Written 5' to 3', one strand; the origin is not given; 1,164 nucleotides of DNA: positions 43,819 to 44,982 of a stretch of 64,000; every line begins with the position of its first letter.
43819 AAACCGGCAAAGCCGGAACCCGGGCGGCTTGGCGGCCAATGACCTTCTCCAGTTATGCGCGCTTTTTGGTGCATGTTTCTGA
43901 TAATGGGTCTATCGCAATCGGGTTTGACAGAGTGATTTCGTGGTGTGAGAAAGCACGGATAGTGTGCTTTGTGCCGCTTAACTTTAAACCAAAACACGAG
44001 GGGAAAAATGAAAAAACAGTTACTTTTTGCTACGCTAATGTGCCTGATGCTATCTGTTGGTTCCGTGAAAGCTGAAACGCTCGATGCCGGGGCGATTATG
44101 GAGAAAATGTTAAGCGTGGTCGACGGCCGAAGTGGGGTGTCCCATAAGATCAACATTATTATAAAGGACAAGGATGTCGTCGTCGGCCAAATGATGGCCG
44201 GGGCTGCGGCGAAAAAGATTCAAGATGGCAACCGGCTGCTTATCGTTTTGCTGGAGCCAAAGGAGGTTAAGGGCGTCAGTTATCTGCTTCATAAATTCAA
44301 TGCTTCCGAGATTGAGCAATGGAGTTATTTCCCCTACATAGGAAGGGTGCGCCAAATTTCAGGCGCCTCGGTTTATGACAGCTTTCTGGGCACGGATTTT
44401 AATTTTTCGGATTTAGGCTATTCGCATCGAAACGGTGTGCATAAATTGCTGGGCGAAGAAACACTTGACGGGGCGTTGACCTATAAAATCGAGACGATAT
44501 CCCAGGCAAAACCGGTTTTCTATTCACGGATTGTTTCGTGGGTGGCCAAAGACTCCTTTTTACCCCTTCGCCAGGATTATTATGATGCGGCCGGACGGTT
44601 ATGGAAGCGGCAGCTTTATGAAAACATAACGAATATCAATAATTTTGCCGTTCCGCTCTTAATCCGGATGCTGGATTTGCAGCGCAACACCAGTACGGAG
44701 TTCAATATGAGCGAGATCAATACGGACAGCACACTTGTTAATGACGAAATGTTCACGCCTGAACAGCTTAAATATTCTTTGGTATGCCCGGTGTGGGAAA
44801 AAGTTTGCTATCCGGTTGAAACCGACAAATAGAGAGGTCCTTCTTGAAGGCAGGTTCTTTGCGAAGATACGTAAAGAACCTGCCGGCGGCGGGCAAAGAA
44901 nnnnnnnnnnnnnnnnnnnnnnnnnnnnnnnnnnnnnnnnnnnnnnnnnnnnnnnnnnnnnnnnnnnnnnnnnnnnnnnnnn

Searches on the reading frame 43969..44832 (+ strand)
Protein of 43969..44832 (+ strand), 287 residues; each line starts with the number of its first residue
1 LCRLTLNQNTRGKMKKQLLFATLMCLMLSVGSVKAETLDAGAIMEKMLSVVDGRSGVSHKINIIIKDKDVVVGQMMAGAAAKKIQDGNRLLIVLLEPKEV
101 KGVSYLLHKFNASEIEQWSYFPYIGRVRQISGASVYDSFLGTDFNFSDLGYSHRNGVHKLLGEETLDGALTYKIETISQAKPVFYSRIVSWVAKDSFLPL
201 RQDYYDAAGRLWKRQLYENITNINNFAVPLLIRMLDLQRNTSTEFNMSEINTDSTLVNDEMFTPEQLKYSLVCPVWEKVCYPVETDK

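Call 61: search_protein_families(library=pfam, proteins=[window:43969-44832:+], max_evalue=0.00001)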
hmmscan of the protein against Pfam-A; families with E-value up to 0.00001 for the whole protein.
window:43969-44832:+ (287 aa): 2 families
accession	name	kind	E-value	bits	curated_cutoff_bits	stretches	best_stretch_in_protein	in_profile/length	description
PF17131.11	LolA_like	-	1.7e-42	145.6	30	1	88-268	3-183/184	Outer membrane lipoprotein-sorting protein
PF07044.18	DUF1329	-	1.7e-10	41.2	23.1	0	181-267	275-367/368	Protein of unknown function (DUF1329)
